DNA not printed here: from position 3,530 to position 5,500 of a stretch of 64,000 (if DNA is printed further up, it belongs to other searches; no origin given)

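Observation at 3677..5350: Solitary GmrSD-like (DUF262 + DUF1524) type IV restriction endonuclease in an AT-rich islet between core metabolic genes.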

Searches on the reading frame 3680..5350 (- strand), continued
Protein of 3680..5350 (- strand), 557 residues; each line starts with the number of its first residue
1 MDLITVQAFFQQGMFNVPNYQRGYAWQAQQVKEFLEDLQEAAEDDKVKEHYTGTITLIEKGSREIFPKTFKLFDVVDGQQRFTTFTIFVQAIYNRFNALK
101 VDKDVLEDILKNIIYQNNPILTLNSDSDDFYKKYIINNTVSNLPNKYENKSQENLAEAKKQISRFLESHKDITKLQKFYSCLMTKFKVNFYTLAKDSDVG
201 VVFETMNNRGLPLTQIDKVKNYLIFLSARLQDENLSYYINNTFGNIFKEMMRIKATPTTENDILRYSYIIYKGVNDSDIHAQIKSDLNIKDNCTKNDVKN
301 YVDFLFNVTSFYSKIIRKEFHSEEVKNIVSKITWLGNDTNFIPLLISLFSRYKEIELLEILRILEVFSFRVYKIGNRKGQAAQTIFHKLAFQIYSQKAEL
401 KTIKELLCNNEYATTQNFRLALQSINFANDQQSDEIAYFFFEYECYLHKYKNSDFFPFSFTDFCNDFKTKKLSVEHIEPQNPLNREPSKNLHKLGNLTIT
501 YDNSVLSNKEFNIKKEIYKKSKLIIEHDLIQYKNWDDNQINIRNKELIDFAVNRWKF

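Call 22: search_solved_structures(query=window:3680-5350:-, max_evalue=1, show_alignments=3)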
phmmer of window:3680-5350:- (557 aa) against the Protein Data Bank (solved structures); distinct sequences matched with E-value up to 1: 6.
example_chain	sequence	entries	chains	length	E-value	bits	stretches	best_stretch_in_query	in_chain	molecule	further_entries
9jfl_B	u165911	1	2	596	3.7e-11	45.5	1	9-555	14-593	DUF262 domain-containing protein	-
6jiv_D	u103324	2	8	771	2.2e-05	26.5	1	12-97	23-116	SspE protein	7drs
7drr_D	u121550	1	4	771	0.00015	23.8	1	12-97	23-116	SspE protein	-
9y9w_A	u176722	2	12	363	0.44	12.3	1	458-504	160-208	Cadherin domain protein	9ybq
9m3o_A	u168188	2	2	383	0.59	11.9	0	12-70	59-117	[Pyruvate dehydrogenase (acetyl-transferring)] kinase isozyme 1, mitochondrial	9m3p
2q8f_A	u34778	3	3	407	0.69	11.7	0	12-70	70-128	[Pyruvate dehydrogenase [lipoamide]] kinase isozyme 1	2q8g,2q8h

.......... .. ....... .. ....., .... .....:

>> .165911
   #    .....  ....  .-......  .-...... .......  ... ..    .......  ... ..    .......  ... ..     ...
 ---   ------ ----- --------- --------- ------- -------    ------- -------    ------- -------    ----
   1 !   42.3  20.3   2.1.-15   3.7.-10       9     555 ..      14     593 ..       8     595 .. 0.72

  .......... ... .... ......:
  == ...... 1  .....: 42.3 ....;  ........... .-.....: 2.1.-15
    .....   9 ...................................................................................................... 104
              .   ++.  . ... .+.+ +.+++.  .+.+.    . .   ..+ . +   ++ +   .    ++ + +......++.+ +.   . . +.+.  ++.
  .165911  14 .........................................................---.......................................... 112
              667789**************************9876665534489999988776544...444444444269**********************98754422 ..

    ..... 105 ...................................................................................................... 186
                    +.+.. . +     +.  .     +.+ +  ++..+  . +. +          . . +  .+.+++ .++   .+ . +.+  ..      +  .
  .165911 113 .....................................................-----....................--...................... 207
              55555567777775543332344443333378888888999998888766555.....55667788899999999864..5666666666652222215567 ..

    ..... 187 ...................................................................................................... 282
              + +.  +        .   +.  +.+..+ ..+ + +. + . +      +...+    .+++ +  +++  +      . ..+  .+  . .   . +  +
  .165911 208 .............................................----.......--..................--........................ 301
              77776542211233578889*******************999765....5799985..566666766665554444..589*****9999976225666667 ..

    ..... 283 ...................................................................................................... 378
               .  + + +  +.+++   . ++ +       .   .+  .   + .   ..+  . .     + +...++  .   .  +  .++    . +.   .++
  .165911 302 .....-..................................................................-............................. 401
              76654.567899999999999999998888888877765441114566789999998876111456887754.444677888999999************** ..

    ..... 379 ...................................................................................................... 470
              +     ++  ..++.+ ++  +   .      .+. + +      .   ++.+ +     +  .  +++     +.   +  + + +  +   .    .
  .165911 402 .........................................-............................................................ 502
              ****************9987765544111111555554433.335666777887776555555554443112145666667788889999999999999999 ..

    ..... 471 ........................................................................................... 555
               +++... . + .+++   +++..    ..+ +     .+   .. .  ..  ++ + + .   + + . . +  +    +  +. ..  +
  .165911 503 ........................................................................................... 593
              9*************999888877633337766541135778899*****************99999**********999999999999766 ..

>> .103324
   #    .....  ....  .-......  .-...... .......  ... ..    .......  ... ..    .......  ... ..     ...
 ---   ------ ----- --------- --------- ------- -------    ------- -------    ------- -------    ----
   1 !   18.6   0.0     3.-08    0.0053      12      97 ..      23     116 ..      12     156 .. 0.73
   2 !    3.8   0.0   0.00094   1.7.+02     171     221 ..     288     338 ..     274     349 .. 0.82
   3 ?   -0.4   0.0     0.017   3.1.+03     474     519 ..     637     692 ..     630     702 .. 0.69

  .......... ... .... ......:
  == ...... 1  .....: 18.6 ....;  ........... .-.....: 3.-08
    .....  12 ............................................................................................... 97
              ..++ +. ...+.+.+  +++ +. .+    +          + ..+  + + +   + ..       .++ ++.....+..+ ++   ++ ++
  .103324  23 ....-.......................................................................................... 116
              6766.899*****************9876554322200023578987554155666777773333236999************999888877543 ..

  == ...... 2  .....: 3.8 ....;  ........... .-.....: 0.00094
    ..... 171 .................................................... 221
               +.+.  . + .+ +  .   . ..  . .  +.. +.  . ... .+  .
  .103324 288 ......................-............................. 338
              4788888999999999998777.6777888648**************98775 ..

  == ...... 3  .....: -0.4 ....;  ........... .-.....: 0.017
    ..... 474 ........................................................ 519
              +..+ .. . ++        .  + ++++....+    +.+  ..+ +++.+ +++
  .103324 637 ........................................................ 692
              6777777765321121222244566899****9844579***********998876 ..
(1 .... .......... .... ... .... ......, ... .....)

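Call 40: find_encoding_contigs(protein=P0001, flank=10000, max_places=3)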
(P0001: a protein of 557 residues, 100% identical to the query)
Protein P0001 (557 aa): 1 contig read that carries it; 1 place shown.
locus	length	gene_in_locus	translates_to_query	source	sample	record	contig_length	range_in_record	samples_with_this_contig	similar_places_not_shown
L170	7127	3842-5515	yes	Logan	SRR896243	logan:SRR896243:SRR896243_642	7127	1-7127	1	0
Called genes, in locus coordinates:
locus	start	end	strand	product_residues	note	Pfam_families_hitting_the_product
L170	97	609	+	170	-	PF03551:PadR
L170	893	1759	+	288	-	PF04024:PspC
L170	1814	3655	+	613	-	PF17391:Urocanase_N, PF01175:Urocanase, PF17392:Urocanase_C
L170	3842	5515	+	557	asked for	PF03235:GmrSD_N, PF07510:GmrSD_C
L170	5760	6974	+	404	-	PF05684:DUF819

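Call 42: find_encoding_contigs(protein=P0017, flank=8000, max_places=2)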
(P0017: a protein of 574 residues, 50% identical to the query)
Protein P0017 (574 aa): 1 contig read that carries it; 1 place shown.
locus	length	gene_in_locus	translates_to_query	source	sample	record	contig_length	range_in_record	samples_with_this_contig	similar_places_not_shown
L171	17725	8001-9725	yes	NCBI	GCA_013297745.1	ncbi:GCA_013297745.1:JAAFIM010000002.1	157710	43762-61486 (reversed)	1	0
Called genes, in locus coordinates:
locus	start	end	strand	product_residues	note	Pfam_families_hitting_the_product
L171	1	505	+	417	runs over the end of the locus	PF00890:FAD_binding_2 (weak), PF03486:HI0933_like, PF07992:Pyr_redox_2 (faint), PF22780:HI0933_like_1st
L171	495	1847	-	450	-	PF00171:Aldedh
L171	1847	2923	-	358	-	PF25594:GldB_lipo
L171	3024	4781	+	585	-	PF05593:RHS_repeat (faint)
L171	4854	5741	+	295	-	-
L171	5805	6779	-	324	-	-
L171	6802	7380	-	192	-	PF13580:SIS_2, PF01380:SIS (weak)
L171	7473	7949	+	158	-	PF02590:SPOUT_MTase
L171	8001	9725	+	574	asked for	PF03235:GmrSD_N, PF07510:GmrSD_C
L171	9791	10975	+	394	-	PF00108:Thiolase_N, PF02803:Thiolase_C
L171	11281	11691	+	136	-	-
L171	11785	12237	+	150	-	-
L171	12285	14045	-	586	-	PF19408:PKD_6, PF18962:Por_Secre_tail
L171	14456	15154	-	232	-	PF00106:adh_short, PF08659:KR (weak), PF13561:adh_short_C2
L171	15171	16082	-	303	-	-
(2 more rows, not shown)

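Call 43: find_encoding_contigs(protein=P0029, flank=8000, max_places=2)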
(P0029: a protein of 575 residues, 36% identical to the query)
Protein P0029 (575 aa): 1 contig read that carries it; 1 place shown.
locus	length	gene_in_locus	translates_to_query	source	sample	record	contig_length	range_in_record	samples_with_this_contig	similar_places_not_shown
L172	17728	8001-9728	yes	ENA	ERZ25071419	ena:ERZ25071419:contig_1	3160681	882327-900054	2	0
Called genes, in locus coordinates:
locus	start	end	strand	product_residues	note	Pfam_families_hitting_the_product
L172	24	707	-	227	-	-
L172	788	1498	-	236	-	PF05050:Methyltransf_21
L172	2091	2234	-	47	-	-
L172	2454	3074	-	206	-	PF05708:Peptidase_C92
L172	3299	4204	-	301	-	PF04055:Radical_SAM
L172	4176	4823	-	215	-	-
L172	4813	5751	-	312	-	PF00487:FA_desaturase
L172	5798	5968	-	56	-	-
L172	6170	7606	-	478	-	PF00171:Aldedh, PF05893:LuxC (faint)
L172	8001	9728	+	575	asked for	PF03235:GmrSD_N, PF07510:GmrSD_C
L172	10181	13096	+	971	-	-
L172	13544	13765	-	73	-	PF15919:HicB_lk_antitox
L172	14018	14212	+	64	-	PF05598:DUF772 (weak)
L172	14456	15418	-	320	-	-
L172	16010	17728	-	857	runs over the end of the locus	PF08433:KTI12, PF13671:AAA_33, PF00149:Metallophos, PF16542:PNKP_ligase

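Call 44: find_encoding_contigs(protein=P0019, flank=8000, max_places=2)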
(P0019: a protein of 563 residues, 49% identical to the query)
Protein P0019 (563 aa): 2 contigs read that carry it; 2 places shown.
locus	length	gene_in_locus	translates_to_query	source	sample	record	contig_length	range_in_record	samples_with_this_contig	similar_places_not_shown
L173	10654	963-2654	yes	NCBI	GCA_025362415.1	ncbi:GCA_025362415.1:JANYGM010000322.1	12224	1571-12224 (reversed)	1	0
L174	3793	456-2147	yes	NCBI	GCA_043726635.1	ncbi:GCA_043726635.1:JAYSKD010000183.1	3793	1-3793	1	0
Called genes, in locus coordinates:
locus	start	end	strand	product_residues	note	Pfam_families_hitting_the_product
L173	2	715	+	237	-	?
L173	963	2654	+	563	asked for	PF03235:GmrSD_N, PF07510:GmrSD_C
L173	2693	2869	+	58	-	-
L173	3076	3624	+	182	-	-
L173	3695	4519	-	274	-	PF03099:BPL_LplA_LipB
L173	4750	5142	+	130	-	PF02410:RsfS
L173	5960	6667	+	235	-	PF02224:Cytidylate_kin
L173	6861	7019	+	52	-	-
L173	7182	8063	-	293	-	PF19293:CdaA_N, PF02457:DAC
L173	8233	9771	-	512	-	PF05362:Lon_C (weak), PF13541:ChlI, PF05496:RuvB_N (faint), PF01078:Mg_chelatase, PF07728:AAA_5, PF00493:MCM (weak), PF13335:Mg_chelatase_C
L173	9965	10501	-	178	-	PF01885:PTS_2-RNA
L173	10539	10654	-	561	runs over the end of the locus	?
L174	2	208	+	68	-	?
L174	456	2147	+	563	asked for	PF03235:GmrSD_N, PF07510:GmrSD_C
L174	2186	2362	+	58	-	-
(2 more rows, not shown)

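Call 46: predict_structure(alignment_id=A1)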
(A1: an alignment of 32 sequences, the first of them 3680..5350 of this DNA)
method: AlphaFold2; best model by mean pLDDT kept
length: 557 residues; sequences in the alignment: 32
mean_pLDDT: 91.4   pTM: 0.86
mean pLDDT of the five models: 91.4, 90.6, 90.2, 89.4, 89.4
residues with pLDDT >= 90: 415; 70-90: 135; 50-70: 7; < 50: 0
segments of 3 or more residues with pLDDT < 50: none
pLDDT, mean of each block of 10 residues (from residue 1): 90 92 87 95 88 91 88 92 95 94 91 90 93 91 91 96 94 94 94 85 72 84 91 92 94 90 94 90 86 90 97 94 93 84 95 95 94 87 92 95 91 91 94 94 93 81 92 95 91 96 90 93 92 94 97 93
secondary structure, 60 per line:
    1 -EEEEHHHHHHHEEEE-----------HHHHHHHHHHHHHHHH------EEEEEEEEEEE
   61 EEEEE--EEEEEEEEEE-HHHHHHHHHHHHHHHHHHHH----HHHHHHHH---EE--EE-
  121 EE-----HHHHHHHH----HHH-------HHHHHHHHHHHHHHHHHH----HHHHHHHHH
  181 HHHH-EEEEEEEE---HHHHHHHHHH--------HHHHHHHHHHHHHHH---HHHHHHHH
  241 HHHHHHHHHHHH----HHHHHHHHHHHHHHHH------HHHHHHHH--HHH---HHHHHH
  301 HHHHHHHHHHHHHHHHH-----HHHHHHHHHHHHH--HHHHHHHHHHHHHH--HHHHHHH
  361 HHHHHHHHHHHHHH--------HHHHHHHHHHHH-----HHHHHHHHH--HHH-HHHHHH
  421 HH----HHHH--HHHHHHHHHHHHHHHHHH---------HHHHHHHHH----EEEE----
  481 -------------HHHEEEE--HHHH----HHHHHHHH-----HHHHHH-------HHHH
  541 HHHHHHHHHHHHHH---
elements in order: E2-5 H6-12 E13-16 H28-43 E50-65 E68-77 H79-98 H103-110 H128-135 H150-167 H172-184 E186-193 H197-206 H215-229 H233-252 H257-272 H279-286 H295-317 H323-335 H338-351 H354-374 H383-394 H400-408 H415-422 H427-430 H433-450 H460-468 E473-476 E497-500 H503-506 H511-518 H524-529 H537-554

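Call 48: fold_search(model_id=the predicted structure, library=pdb)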
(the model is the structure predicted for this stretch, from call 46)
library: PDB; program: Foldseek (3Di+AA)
matches with E <= 10: 99; with E <= 0.001: 9
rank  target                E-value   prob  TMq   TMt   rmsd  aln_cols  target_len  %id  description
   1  9jfl_A                2.4e-16  1.00  0.48  0.46  10.7       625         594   19  Molecular basis of the phosphorothioation-sensing antiphage defence system DndBCDE-DndI (released 2024-12-11)
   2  9jfl_B                1.3e-15  1.00  0.47  0.45  11.6       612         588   18  Molecular basis of the phosphorothioation-sensing antiphage defence system DndBCDE-DndI (released 2024-12-11)
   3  6jiv_C                9.1e-08  1.00  0.30  0.30  18.2       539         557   14  SspE crystal structure (released 2020-03-25)
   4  6jiv_A                1.7e-07  1.00  0.29  0.29  18.1       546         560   14  SspE crystal structure (released 2020-03-25)
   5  7dri_D                1.3e-04  1.00  0.41  0.47   7.5       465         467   13  Structure of SspE_CTD_41658 (released 2022-06-29)
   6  7dri_A                2.3e-04  1.00  0.46  0.53   6.1       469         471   12  Structure of SspE_CTD_41658 (released 2022-06-29)
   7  7p9k_A                3.4e-04  1.00  0.30  0.29  20.4       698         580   13  BrxU, GmrSD-family Type IV restriction enzyme (released 2021-12-08)
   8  7dri_C                4.4e-04  1.00  0.45  0.52   6.3       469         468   14  Structure of SspE_CTD_41658 (released 2022-06-29)
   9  7p9m_B                4.4e-04  1.00  0.32  0.32  18.8       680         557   11  BrxU, GmrSD-family Type IV restriction enzyme (released 2021-12-08)
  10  4xlx_C                7.6e-01  0.10  0.10  0.17  17.5       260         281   12  Crystal structure of BjKS from Bradyrhizobium japonicum (released 2015-02-04)
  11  4xlx_B                7.6e-01  0.08  0.10  0.15  17.5       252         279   15  Crystal structure of BjKS from Bradyrhizobium japonicum (released 2015-02-04)
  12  8y01_A                1.1e+00  0.06  0.07  0.16  20.7       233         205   12  Cryo-EM structure of Medium-wave-sensitive opsin 1 (released 2025-02-12)
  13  8fdu_A                1.2e+00  0.03  0.11  0.08  22.8       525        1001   11  Engineered human dynein motor domain in the microtubule-unbound state with LIS1 complex in the buffer containing ATP-V (released 2023-06-21)
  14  9iix_D                1.3e+00  0.04  0.07  0.13  18.3       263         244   12  A Cryo-EM structure of Bitter taste receptor TAS2R14 with Ggust (released 2024-07-24)
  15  4w4r_A                1.4e+00  0.08  0.11  0.18  17.1       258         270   12  Crystal structure of ent-kaurene synthase BJKS from bradyrhizobium japonicum (released 2015-01-14)
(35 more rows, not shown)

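Call 49: search_protein_families(library=phrogs, proteins=[window:3680-5350:-], max_evalue=0.001)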
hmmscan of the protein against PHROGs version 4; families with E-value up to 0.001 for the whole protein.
window:3680-5350:- (557 aa): 1 family
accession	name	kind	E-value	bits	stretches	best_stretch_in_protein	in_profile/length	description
phrog_21165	-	unknown function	7.3e-41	141.8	1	12-555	19-566/567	-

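Call 53: search_protein_families(library=padloc, alignment_id=A1, max_evalue=0.00001)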
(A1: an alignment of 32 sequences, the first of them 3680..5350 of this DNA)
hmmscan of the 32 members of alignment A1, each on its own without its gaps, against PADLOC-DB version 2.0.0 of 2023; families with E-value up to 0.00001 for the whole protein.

A. member 1, window:3680-5350:- (557 aa): 24 families
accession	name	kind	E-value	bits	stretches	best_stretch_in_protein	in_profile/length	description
PDLC04157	HEC-06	-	3.4e-68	228.6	1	4-556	12-556/558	-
PDLC04154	HEC-06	-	1.1e-56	190.7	1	12-556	21-565/569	-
PDLC02695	Orf5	-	1e-54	184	2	116-552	143-598/601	Orf5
PDLC04155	HEC-06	-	2.8e-53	179.3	1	3-556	9-559/562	-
PDLC02693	Orf5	-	1.6e-50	170.7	1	14-555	8-542/543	Orf5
PDLC02687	Orf5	-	9.8e-42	141.4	1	13-540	16-543/543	Orf5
PDLC02700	Orf5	-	8e-38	128.5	1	14-555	11-555/555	Orf5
PDLC02701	Orf5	-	6.5e-37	125.3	1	8-554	13-593/596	Orf5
PDLC02692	Orf5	-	1.1e-24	85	1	14-557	7-558/558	Orf5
PDLC02691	Orf5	-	1.2e-23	81.6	1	15-555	21-579/579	Orf5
PDLC02697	Orf5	-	1.7e-22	77.7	2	398-548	427-578/585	Orf5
PDLC02686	Orf5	-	5.9e-17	59.4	1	14-224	20-238/566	Orf5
PDLC02688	Orf5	-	2e-15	54.4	1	9-534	5-542/554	Orf5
PDLC02792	SspE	-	4.1e-14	49.9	1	13-101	23-119/771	SspE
PDLC02694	Orf5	-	1.1e-13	48.7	1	13-555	16-573/574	Orf5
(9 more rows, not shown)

B. families by the number of members that match (of 32 scanned): 33 families (the first 25 are shown)
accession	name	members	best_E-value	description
PDLC04157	HEC-06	32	3.7e-81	-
PDLC04154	HEC-06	32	6.3e-75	-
PDLC02695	Orf5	32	2.3e-67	Orf5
PDLC04155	HEC-06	32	2e-66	-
PDLC02687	Orf5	32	8.2e-61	Orf5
PDLC02693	Orf5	32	6.5e-54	Orf5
PDLC02700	Orf5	32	2.9e-50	Orf5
PDLC02701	Orf5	32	2.3e-41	Orf5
PDLC02691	Orf5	32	6.6e-32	Orf5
PDLC02692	Orf5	32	7.1e-29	Orf5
PDLC02686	Orf5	32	2.4e-28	Orf5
PDLC02698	Orf5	32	1.9e-26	Orf5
PDLC02689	Orf5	32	1.1e-22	Orf5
PDLC02792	SspE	32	4.9e-21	SspE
PDLC02786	SspE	32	8.8e-21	SspE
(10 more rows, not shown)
